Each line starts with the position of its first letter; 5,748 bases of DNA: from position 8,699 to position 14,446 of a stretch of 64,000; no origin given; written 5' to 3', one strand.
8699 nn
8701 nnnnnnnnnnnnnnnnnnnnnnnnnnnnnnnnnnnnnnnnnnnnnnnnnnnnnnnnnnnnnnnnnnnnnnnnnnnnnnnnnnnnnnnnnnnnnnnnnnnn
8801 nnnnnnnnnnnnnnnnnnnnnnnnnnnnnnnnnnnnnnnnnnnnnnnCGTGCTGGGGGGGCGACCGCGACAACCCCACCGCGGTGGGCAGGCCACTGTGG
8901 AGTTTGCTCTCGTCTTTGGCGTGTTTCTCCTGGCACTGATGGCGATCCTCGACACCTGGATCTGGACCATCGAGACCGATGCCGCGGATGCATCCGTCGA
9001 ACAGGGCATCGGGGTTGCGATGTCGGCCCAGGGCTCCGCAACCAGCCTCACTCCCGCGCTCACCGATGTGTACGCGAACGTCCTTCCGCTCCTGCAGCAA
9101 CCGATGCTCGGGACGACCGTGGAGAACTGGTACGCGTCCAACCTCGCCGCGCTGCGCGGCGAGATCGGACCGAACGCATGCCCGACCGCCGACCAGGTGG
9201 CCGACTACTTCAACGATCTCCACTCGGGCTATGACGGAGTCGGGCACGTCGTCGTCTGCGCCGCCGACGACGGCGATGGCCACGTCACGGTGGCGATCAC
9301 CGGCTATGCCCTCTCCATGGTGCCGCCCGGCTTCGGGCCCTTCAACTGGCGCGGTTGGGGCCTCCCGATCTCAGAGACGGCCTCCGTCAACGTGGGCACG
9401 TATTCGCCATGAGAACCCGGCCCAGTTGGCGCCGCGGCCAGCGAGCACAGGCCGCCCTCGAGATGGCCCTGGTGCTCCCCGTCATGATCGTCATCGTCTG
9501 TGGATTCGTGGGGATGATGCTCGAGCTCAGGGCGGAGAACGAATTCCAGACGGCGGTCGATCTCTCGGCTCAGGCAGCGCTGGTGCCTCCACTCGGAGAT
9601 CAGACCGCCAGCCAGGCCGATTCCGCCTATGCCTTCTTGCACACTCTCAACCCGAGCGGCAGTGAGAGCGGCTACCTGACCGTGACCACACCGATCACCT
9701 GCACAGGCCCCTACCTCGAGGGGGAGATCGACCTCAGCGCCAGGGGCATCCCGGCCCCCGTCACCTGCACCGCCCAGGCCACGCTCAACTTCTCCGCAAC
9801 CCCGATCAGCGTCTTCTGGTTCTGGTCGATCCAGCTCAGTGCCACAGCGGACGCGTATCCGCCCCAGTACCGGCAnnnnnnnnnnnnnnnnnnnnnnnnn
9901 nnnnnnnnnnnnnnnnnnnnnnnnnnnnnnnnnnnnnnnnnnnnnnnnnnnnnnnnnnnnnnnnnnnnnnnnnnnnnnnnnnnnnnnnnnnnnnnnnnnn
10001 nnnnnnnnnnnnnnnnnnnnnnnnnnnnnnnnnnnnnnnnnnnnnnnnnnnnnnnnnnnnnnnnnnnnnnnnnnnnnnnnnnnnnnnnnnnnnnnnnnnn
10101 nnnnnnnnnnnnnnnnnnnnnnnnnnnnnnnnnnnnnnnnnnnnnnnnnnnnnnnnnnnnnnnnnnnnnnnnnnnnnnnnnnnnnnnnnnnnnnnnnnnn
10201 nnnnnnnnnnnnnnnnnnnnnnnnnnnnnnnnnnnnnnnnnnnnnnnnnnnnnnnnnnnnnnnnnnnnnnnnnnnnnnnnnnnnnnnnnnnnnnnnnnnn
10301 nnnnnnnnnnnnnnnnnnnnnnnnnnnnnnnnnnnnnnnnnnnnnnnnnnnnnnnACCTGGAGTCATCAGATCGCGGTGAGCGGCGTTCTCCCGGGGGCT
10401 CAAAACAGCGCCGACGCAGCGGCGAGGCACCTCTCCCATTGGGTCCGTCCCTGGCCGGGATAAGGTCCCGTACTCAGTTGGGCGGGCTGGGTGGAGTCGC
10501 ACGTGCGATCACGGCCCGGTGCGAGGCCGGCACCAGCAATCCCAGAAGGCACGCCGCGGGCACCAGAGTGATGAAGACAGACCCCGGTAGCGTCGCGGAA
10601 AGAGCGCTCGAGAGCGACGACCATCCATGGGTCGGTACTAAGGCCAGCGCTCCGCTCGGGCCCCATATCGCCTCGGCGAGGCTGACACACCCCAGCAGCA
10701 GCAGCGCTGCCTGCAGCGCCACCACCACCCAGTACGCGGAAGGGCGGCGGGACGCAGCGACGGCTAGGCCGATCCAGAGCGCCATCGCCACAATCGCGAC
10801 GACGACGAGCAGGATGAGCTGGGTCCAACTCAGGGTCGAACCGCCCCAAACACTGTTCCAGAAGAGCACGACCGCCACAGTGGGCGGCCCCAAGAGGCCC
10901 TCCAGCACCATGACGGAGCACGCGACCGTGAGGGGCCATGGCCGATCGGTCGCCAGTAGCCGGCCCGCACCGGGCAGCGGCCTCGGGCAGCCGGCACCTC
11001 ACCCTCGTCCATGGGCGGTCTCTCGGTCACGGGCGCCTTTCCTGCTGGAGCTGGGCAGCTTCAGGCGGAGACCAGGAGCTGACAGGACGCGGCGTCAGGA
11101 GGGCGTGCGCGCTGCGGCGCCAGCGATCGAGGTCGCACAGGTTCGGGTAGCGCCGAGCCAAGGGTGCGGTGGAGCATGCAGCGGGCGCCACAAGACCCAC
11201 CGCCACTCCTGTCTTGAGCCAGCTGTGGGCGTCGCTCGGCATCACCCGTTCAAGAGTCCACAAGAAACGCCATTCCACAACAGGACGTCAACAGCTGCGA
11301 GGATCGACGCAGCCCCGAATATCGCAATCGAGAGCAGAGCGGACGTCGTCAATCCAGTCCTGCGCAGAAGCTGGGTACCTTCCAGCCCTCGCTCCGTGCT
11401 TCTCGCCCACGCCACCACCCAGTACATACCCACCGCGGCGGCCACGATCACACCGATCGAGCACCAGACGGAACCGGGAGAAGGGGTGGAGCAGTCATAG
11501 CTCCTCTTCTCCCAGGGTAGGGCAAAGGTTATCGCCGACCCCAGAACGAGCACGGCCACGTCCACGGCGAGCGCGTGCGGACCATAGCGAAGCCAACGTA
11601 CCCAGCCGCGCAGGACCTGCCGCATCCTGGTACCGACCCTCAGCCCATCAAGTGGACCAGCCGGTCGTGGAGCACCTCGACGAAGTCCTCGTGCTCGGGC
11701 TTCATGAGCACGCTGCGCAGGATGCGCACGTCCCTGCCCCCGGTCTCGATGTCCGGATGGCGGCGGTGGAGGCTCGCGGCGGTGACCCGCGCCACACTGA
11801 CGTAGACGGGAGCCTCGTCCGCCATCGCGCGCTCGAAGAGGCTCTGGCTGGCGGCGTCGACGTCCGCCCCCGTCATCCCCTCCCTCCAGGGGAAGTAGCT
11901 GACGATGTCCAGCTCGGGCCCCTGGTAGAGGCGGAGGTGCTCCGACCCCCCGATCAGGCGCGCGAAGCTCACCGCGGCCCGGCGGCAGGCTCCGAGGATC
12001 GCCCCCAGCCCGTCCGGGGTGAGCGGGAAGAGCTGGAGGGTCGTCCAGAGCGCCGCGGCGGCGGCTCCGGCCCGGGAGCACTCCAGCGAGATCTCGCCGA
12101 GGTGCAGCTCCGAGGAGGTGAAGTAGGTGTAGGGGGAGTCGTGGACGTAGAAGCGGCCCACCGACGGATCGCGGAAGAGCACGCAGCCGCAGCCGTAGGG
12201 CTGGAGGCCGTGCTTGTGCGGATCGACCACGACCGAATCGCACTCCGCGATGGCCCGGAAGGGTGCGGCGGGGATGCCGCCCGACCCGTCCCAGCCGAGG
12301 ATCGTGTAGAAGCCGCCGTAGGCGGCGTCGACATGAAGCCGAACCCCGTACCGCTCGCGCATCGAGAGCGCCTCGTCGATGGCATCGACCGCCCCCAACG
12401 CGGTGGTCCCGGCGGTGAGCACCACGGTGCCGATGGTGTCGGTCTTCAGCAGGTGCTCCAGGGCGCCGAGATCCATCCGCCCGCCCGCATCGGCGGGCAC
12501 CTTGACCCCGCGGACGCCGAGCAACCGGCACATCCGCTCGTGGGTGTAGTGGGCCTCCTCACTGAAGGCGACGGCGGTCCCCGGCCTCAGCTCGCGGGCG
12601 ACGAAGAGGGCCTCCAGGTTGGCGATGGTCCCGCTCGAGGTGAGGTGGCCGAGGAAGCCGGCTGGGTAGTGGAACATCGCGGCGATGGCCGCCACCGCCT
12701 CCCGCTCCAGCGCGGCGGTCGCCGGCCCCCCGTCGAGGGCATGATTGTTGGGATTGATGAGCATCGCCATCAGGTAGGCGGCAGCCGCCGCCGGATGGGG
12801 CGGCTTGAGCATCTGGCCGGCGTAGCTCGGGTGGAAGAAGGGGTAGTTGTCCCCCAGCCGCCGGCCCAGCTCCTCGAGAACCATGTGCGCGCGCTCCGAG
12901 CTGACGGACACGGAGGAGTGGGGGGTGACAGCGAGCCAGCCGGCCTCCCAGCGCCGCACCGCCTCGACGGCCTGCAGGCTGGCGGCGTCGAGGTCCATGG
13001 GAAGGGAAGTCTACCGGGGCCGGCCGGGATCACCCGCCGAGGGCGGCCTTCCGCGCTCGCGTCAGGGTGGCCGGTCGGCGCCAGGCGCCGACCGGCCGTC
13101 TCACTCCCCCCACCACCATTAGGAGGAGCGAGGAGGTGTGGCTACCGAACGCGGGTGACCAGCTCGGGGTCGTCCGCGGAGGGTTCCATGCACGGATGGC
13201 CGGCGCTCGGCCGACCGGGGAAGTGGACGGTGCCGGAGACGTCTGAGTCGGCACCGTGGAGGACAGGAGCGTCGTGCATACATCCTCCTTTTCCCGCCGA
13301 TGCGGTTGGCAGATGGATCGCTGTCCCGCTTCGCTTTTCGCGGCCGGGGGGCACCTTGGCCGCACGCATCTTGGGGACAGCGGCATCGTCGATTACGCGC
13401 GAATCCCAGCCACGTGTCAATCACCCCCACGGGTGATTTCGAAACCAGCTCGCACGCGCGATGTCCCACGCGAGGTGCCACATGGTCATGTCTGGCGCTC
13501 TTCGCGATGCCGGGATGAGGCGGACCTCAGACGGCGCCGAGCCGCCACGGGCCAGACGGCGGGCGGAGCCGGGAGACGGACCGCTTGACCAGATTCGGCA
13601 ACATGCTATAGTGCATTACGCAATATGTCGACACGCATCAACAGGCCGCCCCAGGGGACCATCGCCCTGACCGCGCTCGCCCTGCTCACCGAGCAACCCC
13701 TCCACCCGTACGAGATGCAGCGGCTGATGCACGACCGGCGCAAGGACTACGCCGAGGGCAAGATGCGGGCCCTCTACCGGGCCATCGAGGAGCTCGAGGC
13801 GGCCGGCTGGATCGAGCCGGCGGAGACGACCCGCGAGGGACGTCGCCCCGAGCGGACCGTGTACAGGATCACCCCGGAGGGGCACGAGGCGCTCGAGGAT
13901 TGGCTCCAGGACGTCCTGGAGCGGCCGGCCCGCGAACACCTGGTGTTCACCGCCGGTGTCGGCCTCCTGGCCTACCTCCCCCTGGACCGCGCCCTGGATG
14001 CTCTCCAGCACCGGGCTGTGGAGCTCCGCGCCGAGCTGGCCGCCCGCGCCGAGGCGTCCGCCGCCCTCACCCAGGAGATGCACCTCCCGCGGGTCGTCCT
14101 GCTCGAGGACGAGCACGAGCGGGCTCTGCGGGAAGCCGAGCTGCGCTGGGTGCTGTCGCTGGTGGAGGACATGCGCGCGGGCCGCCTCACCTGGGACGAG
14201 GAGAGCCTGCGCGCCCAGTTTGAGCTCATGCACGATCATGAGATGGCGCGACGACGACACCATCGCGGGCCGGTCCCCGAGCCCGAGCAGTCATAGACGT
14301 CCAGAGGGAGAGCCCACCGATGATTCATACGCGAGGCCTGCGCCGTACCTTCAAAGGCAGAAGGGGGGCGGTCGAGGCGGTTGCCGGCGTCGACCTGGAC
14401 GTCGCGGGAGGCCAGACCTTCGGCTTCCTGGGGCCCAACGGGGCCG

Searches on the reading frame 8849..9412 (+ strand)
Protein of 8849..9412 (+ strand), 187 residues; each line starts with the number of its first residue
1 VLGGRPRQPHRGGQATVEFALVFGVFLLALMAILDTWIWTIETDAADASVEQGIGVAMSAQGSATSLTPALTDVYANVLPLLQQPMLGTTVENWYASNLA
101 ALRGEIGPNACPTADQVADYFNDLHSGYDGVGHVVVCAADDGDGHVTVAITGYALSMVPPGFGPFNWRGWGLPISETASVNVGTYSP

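Call 49: search_protein_families(library=pfam, proteins=[window:8849-9412:+], max_evalue=0.00001)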
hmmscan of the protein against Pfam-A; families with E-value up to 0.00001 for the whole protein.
window:8849-9412:+ (187 aa): 1 family
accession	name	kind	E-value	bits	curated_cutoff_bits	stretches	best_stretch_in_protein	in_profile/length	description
PF07811.17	TadE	-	3.6e-07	30.6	22.9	1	13-39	1-27/43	TadE-like protein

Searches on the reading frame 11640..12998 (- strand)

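Call 50: search_protein_families(library=pfam, proteins=[window:11640-12998:-], max_evalue=0.00001)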
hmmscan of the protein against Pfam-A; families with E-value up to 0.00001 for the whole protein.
window:11640-12998:- (452 aa): 4 families
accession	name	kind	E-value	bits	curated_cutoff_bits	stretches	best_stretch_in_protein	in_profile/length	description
PF00282.25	Pyridoxal_deC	-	3.8e-24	85.6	27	1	71-363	54-367/375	Pyridoxal-dependent decarboxylase conserved domain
PF01212.27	Beta_elim_lyase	-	3.3e-08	33.6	27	1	100-276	36-212/288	Beta-eliminating lyase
PF00155.27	Aminotran_1_2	-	1.4e-07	31.5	19.7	1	119-231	70-192/361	Aminotransferase class I and II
PF00266.25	Aminotran_5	-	1.5e-06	27.9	21.5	1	75-226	22-177/371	Aminotransferase class-V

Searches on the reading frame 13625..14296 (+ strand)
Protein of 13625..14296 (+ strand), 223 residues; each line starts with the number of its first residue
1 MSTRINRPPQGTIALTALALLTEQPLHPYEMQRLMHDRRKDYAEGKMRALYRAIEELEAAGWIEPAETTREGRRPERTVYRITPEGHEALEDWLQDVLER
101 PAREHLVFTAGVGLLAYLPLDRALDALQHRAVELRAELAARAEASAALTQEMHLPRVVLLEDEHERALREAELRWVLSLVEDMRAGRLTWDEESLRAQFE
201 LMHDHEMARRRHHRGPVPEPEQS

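Call 50: search_protein_families(library=pfam, proteins=[window:13625-14296:+], max_evalue=0.00001)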
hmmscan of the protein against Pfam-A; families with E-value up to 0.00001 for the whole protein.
window:13625-14296:+ (223 aa): 1 family
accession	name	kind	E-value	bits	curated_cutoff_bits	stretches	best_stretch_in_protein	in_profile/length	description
PF03551.20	PadR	-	5.2e-12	46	27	1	18-91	2-74/75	Transcriptional regulator PadR-like family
